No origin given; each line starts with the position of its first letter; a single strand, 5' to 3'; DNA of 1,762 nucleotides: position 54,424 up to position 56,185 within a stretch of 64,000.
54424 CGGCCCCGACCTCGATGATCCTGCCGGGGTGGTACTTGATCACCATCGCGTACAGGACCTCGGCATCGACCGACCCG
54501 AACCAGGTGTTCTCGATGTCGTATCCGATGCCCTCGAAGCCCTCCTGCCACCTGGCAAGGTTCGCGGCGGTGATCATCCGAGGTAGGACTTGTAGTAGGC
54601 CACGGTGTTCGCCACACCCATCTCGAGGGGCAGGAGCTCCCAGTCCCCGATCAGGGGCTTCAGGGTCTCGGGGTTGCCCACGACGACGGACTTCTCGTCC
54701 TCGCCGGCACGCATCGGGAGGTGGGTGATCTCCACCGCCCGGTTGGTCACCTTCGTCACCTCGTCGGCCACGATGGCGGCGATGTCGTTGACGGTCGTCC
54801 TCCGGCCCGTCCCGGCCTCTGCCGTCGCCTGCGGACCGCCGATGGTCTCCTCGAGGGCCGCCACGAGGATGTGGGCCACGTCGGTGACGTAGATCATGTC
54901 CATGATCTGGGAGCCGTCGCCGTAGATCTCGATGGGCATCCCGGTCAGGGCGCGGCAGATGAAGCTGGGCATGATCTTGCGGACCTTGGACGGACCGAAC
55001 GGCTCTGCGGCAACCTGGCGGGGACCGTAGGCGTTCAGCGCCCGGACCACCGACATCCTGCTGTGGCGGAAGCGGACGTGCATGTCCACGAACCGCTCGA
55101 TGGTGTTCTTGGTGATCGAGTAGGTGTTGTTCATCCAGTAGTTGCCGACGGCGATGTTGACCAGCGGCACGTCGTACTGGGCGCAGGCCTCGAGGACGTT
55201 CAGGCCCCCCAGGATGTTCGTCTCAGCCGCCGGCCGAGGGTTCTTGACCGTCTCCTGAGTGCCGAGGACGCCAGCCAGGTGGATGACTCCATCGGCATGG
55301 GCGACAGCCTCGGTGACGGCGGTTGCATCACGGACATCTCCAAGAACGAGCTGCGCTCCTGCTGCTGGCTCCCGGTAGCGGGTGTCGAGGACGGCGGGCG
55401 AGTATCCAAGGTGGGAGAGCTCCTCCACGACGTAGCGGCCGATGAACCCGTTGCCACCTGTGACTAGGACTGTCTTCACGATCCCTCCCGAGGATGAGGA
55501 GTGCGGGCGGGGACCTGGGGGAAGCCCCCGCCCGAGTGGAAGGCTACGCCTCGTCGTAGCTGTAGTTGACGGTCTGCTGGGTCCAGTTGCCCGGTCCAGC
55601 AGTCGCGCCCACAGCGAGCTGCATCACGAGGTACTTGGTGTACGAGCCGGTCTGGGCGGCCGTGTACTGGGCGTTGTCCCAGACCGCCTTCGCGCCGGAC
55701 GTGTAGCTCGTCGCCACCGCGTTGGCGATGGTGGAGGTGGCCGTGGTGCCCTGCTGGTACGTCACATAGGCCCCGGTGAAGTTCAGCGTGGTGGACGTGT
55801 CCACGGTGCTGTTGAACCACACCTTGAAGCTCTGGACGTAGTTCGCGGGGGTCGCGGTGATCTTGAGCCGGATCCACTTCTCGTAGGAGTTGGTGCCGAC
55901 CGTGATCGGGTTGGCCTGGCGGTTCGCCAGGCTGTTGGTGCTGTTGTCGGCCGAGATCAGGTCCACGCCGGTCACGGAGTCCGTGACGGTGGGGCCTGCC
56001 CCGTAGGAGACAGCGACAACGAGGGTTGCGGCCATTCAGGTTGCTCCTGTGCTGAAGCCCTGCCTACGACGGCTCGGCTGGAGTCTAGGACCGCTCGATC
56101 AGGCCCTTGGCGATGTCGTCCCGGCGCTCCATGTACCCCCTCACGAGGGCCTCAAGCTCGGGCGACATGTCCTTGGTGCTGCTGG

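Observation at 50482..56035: Sugar-modification and glycosyltransferase cassette inserted between portal and prohead-protease genes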

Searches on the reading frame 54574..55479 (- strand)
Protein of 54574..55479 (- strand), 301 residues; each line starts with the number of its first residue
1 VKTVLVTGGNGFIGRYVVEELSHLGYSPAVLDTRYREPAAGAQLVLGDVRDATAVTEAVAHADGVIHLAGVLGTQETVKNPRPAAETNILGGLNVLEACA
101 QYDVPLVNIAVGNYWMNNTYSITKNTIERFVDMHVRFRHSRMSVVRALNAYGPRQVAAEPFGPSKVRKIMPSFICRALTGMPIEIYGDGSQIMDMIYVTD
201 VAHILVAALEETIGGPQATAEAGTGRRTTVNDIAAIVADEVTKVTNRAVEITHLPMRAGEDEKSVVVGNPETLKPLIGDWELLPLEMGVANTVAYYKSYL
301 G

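Call 4: search_protein_families(library=pfam, proteins=[window:54574-55479:-], max_evalue=0.01)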
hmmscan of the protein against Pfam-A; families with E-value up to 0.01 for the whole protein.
window:54574-55479:- (301 aa): 11 families
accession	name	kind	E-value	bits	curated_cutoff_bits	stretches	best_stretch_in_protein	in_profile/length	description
PF01370.27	Epimerase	-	1.2e-38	133.3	20.9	1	4-211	1-227/240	NAD dependent epimerase/dehydratase family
PF16363.11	GDP_Man_Dehyd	-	1.3e-22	81.1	27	2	5-103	1-117/332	GDP-mannose 4,6 dehydratase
PF01073.25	3Beta_HSD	-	9e-15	54.9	22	1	5-106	1-110/280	3-beta hydroxysteroid dehydrogenase/isomerase family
PF02719.21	Polysacc_synt_2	-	1.1e-07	31.8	20.2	1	43-152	57-173/293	Polysaccharide biosynthesis protein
PF13460.12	NAD_binding_10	-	5.9e-07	30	27.2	1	8-104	1-90/184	NAD(P)H-binding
PF04321.23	RmlD_sub_bind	-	6.2e-07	29.2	27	1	3-109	2-99/287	RmlD substrate binding domain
PF05368.20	NmrA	-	4.5e-06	26.9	27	1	2-70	3-78/298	NmrA-like family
PF07993.18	NAD_binding_4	-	1.1e-05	25.1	20.1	0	6-21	1-16/258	Male sterility protein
PF00106.31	adh_short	-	0.0042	17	26.6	1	2-70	1-86/195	short chain dehydrogenase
PF08659.16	KR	-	0.0075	16.6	22.6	0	3-75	2-95/180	KR domain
PF22660.2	RS_preATP-grasp-like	-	0.0077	17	27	0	1-63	1-64/98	Ribonucleotide synthetase preATP-grasp domain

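Call 8: search_protein_families(library=phrogs, proteins=[window:54574-55479:-], max_evalue=0.001)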
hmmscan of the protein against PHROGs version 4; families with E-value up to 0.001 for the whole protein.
window:54574-55479:- (301 aa): 1 family
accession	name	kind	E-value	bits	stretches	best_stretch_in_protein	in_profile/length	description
phrog_540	-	DNA, RNA and nucleotide metabolism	1.6e-54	186.5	1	1-297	292-595/715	nucleotide-sugar epimerase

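Call 34: search_protein_families(library=ncbifam, proteins=[window:54574-55479:-], max_evalue=0.001)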
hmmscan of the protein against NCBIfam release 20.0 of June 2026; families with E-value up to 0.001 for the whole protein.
window:54574-55479:- (301 aa): 24 families
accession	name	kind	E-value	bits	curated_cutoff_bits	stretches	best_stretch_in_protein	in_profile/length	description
TIGR01181.1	dTDP_gluc_dehyt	equivalog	5.6e-26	91.4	365.1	1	4-297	2-312/321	dTDP-glucose 4,6-dehydratase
TIGR04180.1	EDH_00030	hypoth_equivalog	1.2e-22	80.3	475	2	4-105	1-114/297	NAD-dependent 4,6-dehydratase LegB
TIGR01179.1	galE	equivalog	3.6e-20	72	262.3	2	4-104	2-113/332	UDP-glucose 4-epimerase GalE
NF042422.1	oxyalk_red_OleD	equivalog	4.9e-15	55.7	580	1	4-221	3-227/329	2-alkyl-3-oxoalkanoate reductase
NF007490.0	PRK10084.1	subfamily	1.5e-14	53.8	649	1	114-296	161-334/361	dTDP-glucose 4,6-dehydratase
NF007582.0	PRK10217.1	equivalog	1.8e-13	50.3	698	1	1-212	1-243/355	dTDP-glucose 4,6-dehydratase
NF011728.1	PRK15181.1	equivalog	4.6e-13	48.9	760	1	43-246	72-287/348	Vi polysaccharide biosynthesis UDP-N-acetylglucosaminuronic acid C-4 epimerase TviC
TIGR02197.1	heptose_epim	equivalog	7.2e-12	45.1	274.6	1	4-296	1-313/316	ADP-glyceromanno-heptose 6-epimerase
NF042423.1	oxyalk_red_Shew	equivalog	2.7e-10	39.9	580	1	2-209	9-222/331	2-alkyl-3-oxoalkanoate reductase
TIGR03466.1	HpnA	hypoth_equivalog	7.7e-10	38.2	367.65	1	3-106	2-107/327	hopanoid-associated sugar epimerase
NF004520.0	PRK05865.1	equivalog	1e-09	36.9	1509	1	4-247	3-208/854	sugar epimerase family protein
NF007956.0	PRK10675.1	subfamily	1.2e-09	37.7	394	1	3-104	2-116/338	UDP-glucose 4-epimerase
TIGR01777.1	yfcH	hypoth_equivalog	2.2e-09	37.3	207.35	1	4-124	1-126/292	TIGR01777 family oxidoreductase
NF041293.1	G6PDh_Azf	equivalog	3.5e-09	36.4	400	1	2-162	3-163/252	NAD-dependent glucose-6-phosphate dehydrogenase Azf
TIGR03589.1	PseB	equivalog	6.5e-09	35.2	407.75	1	39-154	52-172/324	UDP-N-acetylglucosamine 4,6-dehydratase (inverting)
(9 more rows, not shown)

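Call 35: search_solved_structures(query=window:54574-55479:-, max_evalue=1e-10)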
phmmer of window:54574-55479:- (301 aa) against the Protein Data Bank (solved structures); distinct sequences matched with E-value up to 1e-10: 30.
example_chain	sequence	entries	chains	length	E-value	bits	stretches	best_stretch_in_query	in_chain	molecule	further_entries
6wjb_A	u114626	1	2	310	2.9e-28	102.4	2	120-261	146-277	NAD-dependent epimerase/dehydratase family protein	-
6wj9_A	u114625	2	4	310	6e-28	101.4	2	123-261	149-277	NAD-dependent epimerase/dehydratase family protein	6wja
4zrm_A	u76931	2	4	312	1.5e-24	90.3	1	119-299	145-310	UDP-glucose 4-epimerase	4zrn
6bwl_A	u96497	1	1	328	1.6e-22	83.6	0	140-298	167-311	Pal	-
2p5u_A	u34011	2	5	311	3.3e-21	79.2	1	4-107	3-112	UDP-glucose 4-epimerase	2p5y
2pzj_A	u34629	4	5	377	9.1e-17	64.7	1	118-299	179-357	Putative nucleotide sugar epimerase/ dehydratase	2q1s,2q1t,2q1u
1kep_A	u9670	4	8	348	6.3e-15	58.7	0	2-110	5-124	dTDP-D-glucose 4,6-dehydratase | DTDP-GLUCOSE 4,6-DEHYDRATASE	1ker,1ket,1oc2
8vr2_A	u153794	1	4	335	1.3e-14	57.6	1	2-293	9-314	NAD-dependent epimerase/dehydratase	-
6kv9_A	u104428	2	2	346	1.7e-14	57.3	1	4-239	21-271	MoeE5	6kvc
4m55_A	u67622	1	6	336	1.7e-14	57.2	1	2-298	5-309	UDP-glucuronic acid decarboxylase 1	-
4gll_A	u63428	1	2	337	2.1e-14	57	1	2-298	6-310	UDP-glucuronic acid decarboxylase 1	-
2b69_A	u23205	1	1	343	2.2e-14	56.8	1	2-298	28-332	UDP-glucuronate decarboxylase 1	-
4lk3_A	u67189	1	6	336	2.6e-14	56.6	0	140-298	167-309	UDP-glucuronic acid decarboxylase 1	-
4twr_A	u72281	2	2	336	3.1e-14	56.4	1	3-261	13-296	NAD binding site:NAD-dependent epimerase/dehydratase:UDP-glucose 4-epimerase | UDP-glucose 4-epimerase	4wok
2hun_A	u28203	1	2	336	6e-14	55.4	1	4-205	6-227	336aa long hypothetical dTDP-glucose 4,6-dehydratase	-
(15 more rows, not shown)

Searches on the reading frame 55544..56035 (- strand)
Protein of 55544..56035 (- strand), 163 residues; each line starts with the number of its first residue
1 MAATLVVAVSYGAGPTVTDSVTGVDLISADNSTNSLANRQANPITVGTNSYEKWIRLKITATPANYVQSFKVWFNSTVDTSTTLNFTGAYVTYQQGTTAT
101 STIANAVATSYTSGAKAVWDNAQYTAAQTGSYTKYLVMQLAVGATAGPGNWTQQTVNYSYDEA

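Call 4: search_protein_families(library=pfam, proteins=[window:55544-56035:-], max_evalue=0.01)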
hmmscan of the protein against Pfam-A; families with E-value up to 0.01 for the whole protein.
window:55544-56035:- (163 aa): 0 families

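Call 8: search_protein_families(library=phrogs, proteins=[window:55544-56035:-], max_evalue=0.001)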
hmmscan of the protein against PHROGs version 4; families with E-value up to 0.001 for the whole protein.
window:55544-56035:- (163 aa): 0 families

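Call 28: find_encoding_contigs(protein=window:55544-56035:-, flank=10000, max_places=6)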
Protein window:55544-56035:- (163 aa): 2 contigs read that carry it; 2 places shown.
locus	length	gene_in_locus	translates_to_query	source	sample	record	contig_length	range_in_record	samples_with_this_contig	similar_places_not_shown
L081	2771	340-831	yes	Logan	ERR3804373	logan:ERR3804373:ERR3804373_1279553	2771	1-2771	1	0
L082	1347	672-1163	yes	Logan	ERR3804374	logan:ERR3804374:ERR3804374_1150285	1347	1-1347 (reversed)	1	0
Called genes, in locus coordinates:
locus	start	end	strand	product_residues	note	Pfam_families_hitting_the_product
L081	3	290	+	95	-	?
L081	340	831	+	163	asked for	-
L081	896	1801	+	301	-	PF01073:3Beta_HSD, PF01370:Epimerase, PF02719:Polysacc_synt_2 (weak), PF04321:RmlD_sub_bind (weak), PF05368:NmrA (faint), PF07993:NAD_binding_4 (faint), PF13460:NAD_binding_10 (weak), PF16363:GDP_Man_Dehyd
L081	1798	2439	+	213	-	PF13578:Methyltransf_24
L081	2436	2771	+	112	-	?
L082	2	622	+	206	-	?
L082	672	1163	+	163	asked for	-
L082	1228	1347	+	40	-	?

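Call 29: find_homologous_proteins(query=window:55544-56035:-, max_evalue=0.001)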
Query window:55544-56035:- (163 aa): 595 proteins with E <= 0.001 among 693 candidates; the best 120 are listed.
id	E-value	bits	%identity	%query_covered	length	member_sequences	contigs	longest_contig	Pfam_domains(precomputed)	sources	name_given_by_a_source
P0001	1.2e-95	336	100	100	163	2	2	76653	-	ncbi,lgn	-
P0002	1.6e-89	316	94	100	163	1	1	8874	-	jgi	jgi:hypothetical protein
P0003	2.8e-88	312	93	100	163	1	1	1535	-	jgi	jgi:hypothetical protein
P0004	2.1e-85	302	90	100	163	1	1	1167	-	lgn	-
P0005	4.2e-85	301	89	100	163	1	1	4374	-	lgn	-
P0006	5.7e-85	301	89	100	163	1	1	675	-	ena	-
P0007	6.4e-85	301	88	100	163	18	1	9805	-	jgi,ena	-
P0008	1.0e-84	300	90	100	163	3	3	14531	-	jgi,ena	-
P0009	1.3e-84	300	88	100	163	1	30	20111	-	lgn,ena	-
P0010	2.9e-84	299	88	100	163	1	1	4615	-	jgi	jgi:hypothetical protein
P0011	4.2e-84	298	88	100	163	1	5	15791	-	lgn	-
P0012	4.4e-84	298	88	100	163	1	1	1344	-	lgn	-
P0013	6.1e-84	298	88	100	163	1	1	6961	-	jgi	-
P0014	2.0e-83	296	88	100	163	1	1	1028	-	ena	-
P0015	2.3e-83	296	88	100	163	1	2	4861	-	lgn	-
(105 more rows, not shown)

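Call 30: list_cluster_members(proteins=[P0001])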
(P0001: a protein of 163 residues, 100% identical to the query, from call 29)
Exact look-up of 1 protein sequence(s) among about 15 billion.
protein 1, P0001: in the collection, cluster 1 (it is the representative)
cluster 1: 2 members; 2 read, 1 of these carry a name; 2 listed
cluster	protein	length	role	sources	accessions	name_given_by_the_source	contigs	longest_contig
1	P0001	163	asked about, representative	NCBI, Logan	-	-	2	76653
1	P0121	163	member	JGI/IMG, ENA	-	hypothetical protein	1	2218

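Call 33: search_solved_structures(query=A1, max_evalue=10)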
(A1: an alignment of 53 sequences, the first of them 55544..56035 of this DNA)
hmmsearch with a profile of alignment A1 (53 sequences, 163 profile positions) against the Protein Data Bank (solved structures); distinct sequences matched with E-value up to 10: 5.
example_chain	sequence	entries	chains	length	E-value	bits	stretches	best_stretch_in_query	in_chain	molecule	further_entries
8xld_B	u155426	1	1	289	0.15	15.3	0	5-36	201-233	Nanobody(Staygold-S2G10)-Nanobody(Staygold-S4F1)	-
5m2w_A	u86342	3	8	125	0.34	14.1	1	5-39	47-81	Llama nanobody nb8 against TssK from T6SS | Anti-vesicular stomatitis virus N VHH | llama nanobody raised against TssK, nbK18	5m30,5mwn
6x07_B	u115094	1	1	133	0.38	13.9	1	5-72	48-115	VHH-SAN12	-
6qpg_M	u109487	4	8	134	0.46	13.6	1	9-42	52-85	Nanobody NB8205 | Nb8205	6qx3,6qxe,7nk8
5f7l_B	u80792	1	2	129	0.52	13.5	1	5-36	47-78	Nanobody Nb-ER14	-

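Call 34: search_protein_families(library=ncbifam, proteins=[window:55544-56035:-], max_evalue=0.001)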
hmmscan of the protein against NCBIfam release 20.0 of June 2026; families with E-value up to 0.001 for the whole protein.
window:55544-56035:- (163 aa): 0 families

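Call 40: predict_structure(alignment_id=A1)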
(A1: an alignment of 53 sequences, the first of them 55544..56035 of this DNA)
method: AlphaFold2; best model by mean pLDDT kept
length: 163 residues; sequences in the alignment: 53
mean_pLDDT: 57.4   pTM: 0.49
mean pLDDT of the five models: 57.4, 53.0, 52.4, 49.5, 49.3
residues with pLDDT >= 90: 0; 70-90: 9; 50-70: 122; < 50: 32
segments of 3 or more residues with pLDDT < 50: 88-101, 103-119
pLDDT, mean of each block of 10 residues (from residue 1): 60 59 67 72 68 63 55 55 51 37 45 44 60 62 61 60 54
secondary structure, 60 per line:
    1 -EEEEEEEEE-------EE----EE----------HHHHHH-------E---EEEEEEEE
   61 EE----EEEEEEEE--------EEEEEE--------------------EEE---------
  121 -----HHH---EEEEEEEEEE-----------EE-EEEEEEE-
elements in order: E2-10 H36-41 E53-62 E67-74 E83-88 E109-111 E132-141 E156-162

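Call 71: fold_search(model_id=the predicted structure, library=pdb)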
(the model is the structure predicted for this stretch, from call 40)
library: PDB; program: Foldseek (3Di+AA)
matches with E <= 10: 746; with E <= 0.001: 0
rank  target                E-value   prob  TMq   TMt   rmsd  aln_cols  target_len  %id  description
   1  8k2f                  2.4e-02  0.54  0.33  0.13  11.0       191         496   13  Crystal structure of Group 1 oligosaccharide-releasing beta-N-acetylgalactosaminidase NgaCa from Cohnella abietis, apo 1 (released 2024-04-24)
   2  8k2g_A                3.2e-02  0.54  0.33  0.13  10.9       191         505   12  Crystal structure of Group 1 Oligosaccharide-releasing beta-N-acetylgalactosaminidase NgaCa from Cohnella abietis, apo (released 2024-04-24)
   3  7b0x_I                4.9e-02  0.87  0.36  0.41   4.9       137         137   11  Crystal structure of the ternary complex of the E. coli type 1 pilus proteins FimC, FimI and the N-terminal domain of  (released 2021-12-08)
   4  9fx0_A                7.3e-02  0.60  0.32  0.33   8.6       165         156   13  Cryo-EM structure of the type 1 pilus tip-to-rod transition (released 2025-06-04)
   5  4p6z_M                8.1e-02  0.85  0.36  0.16   7.6       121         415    7  Crystal structure of the human BST2 cytoplasmic domain and the HIV-1 Vpu cytoplasmic domain bound to the clathrin adap (released 2014-05-21)
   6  3jwn_G                8.1e-02  0.60  0.30  0.32   7.8       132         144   14  Complex of FimC, FimF, FimG and FimH (released 2010-06-16)
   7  4dwh_B                8.1e-02  0.47  0.29  0.34   7.1       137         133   14  Structure of the major type 1 pilus subunit FIMA bound to the FIMC (2.5 A resolution) (released 2012-05-30)
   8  6mrv_A                8.1e-02  0.28  0.24  0.11   8.4       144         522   11  Sialidase26 co-crystallized with DANA (released 2019-10-02)
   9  6mrx_D                1.0e-01  0.28  0.25  0.12   7.4       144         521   12  Sialidase26 apo (released 2019-10-02)
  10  5iqo_A                1.2e-01  0.63  0.32  0.37   7.5       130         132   15  Crystal structure of the E. coli type 1 pilus subunit FimG (engineered variant with substitutions Q134E and S138E; N-t (released 2016-07-06)
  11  8rki_B                1.2e-01  0.18  0.26  0.26  11.3       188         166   11  Molecular basis of ZP3/ZP1 heteropolymerization: crystal structure of a native vertebrate egg coat filament fragment (released 2024-03-13)
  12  9fw9_B                1.3e-01  0.41  0.30  0.33   6.8       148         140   15  Cryo-EM structure of the type 1 pilus assembly platform as part of the FimA-bound chaperone-usher pilus complex (FimDH (released 2025-06-04)
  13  6e14_G                1.3e-01  0.41  0.34  0.37  10.5       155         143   15  Handover mechanism of the growing pilus by the bacterial outer membrane usher FimD (released 2018-10-17)
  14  3bfq_G                1.4e-01  0.54  0.32  0.37   5.9       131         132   11  Crystal structure of truncated FimG (FimGt) in complex with the donor strand peptide of FimF (DSF) (released 2008-03-04)
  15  4dwh_D                1.4e-01  0.51  0.31  0.36   6.6       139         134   15  Structure of the major type 1 pilus subunit FIMA bound to the FIMC (2.5 A resolution) (released 2012-05-30)
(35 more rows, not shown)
